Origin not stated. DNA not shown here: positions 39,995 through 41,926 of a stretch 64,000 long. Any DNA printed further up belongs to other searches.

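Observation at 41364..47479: Near-identical 107-nt tract shared by paralogs A and F, which looks like gene conversion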

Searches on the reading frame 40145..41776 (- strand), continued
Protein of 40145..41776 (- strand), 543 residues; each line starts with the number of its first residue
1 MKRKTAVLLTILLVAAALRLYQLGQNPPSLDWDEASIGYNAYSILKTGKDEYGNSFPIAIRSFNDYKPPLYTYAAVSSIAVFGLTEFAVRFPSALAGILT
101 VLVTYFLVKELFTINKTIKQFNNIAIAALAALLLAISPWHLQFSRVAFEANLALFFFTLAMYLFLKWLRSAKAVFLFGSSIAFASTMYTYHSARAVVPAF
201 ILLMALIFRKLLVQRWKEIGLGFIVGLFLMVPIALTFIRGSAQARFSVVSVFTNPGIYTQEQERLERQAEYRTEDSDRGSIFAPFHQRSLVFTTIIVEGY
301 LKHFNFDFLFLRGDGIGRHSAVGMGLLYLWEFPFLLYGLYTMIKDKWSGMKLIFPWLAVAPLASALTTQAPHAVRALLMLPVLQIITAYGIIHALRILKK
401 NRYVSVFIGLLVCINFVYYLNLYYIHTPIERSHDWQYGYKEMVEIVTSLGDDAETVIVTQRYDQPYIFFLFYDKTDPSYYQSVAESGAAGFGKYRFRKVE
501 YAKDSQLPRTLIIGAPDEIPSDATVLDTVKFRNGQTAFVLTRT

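Call 69: fold_search(model_id=the predicted structure, library=pdb)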
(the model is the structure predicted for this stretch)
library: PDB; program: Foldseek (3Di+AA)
matches with E <= 10: 272; with E <= 0.001: 21
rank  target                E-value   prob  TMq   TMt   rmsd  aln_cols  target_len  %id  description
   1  8b6l_I                1.1e-07  1.00  0.49  0.40  12.2       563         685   13  Subtomogram average of the human Sec61-TRAP-OSTA-translocon (released 2022-12-07)
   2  5ezm                  2.0e-07  1.00  0.47  0.48  15.5       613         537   14  Crystal Structure of ArnT from Cupriavidus metallidurans in the apo state (released 2016-02-17)
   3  6s7t_A                3.3e-07  1.00  0.49  0.39  11.5       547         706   14  Cryo-EM structure of human oligosaccharyltransferase complex OST-B (released 2019-12-18)
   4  5f15                  6.2e-07  1.00  0.51  0.51  10.3       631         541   13  Crystal Structure of ArnT from Cupriavidus metallidurans bound to Undecaprenyl phosphate (released 2016-02-17)
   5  6s7o_A                6.7e-07  1.00  0.48  0.41  13.0       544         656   15  Cryo-EM structure of human oligosaccharyltransferase complex OST-A (released 2019-12-18)
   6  7e9s_A                8.3e-07  1.00  0.46  0.31  11.2       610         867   15  Archaeal oligosaccharyltransferase AglB from Archaeoglobus fulgidus in complex with an inhibitory peptide and a dolich (released 2021-09-08)
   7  8pn9_A                1.1e-06  1.00  0.49  0.42  13.1       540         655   15  Structure of human oligosaccharyltransferase OST-A complex bound to NGI-1 (released 2024-05-08)
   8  6gxc_A                1.3e-06  1.00  0.48  0.38  11.7       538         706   13  Bacterial oligosaccharyltransferase PglB in complex with an inhibitory peptide and a reactive lipid-linked oligosaccha (released 2018-11-14)
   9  6ftg_5                1.3e-06  1.00  0.51  0.44  11.7       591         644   13  Subtomogram average of OST-containing ribosome-translocon complexes from canine rough microsomal membranes (released 2018-03-21)
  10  7oci_F                1.9e-06  1.00  0.47  0.41  11.6       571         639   13  Cryo-EM structure of yeast Ost6p containing oligosaccharyltransferase complex (released 2022-02-16)
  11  5ogl_A                2.4e-06  1.00  0.47  0.38  11.8       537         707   13  Structure of bacterial oligosaccharyltransferase PglB in complex with an acceptor peptide and an lipid-linked oligosac (released 2017-10-25)
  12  8agc_A                2.5e-06  1.00  0.48  0.39  14.0       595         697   11  Structure of yeast oligosaccharylransferase complex with lipid-linked oligosaccharide and non-acceptor peptide bound (released 2022-12-07)
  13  3rce_A                4.5e-06  1.00  0.47  0.39  13.6       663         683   13  Bacterial oligosaccharyltransferase PglB (released 2011-06-15)
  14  8age_A                7.8e-06  1.00  0.45  0.39  11.5       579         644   11  Structure of yeast oligosaccharylransferase complex with acceptor peptide bound (released 2022-12-07)
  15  8agb_A                9.6e-06  1.00  0.50  0.43  11.0       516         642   12  Structure of yeast oligosaccharylransferase complex with lipid-linked oligosaccharide bound (released 2022-12-07)
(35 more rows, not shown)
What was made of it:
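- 40145..41776 (-): Gene A, 543 aa, a GT39/PMT_2 GT-C glycosyltransferase and the probable donor. Foldseek matches ArnT, STT3 and PglB (call 69).
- On GT39 / PMT_2 (GT-C fold, polyprenyl-phosphate-sugar dependent glycosyltransferases): The top Foldseek PDB hits are STT3, ArnT (5ezm, 5f15), PglB, AglB and Pmt4, with E between 1e-7 and 1e-5 and TM about 0.5 (call 69).
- Tried and rejected: A fold search was needed instead (call 69).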

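Call 70: find_encoding_contigs(protein=P0011, flank=10000, max_places=3)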
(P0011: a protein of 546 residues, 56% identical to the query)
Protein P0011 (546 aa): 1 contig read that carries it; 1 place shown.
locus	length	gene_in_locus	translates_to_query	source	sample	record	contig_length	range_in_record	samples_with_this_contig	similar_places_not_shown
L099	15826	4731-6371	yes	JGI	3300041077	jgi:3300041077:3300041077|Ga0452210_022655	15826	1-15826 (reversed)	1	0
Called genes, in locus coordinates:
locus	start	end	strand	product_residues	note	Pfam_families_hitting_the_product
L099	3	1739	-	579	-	?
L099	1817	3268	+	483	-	PF26314:MptA_B_family, PF09594:GT87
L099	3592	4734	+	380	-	-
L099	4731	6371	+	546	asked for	PF13231:PMT_2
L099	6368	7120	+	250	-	PF00535:Glycos_transf_2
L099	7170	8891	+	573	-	PF10131:PTPS_related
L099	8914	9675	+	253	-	PF00535:Glycos_transf_2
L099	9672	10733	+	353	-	PF13439:Glyco_transf_4, PF00534:Glycos_transf_1, PF20706:GT4-conflict, PF13692:Glyco_trans_1_4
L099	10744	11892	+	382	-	PF04188:Mannosyl_trans2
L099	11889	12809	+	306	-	PF01073:3Beta_HSD, PF01370:Epimerase, PF02719:Polysacc_synt_2, PF04321:RmlD_sub_bind, PF16363:GDP_Man_Dehyd, PF07993:NAD_binding_4 (weak)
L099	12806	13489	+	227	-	PF00535:Glycos_transf_2, PF13641:Glyco_tranf_2_3 (weak)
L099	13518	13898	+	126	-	PF10066:DUF2304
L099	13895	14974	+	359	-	PF13439:Glyco_transf_4, PF20706:GT4-conflict (weak), PF00534:Glycos_transf_1, PF13692:Glyco_trans_1_4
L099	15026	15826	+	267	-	?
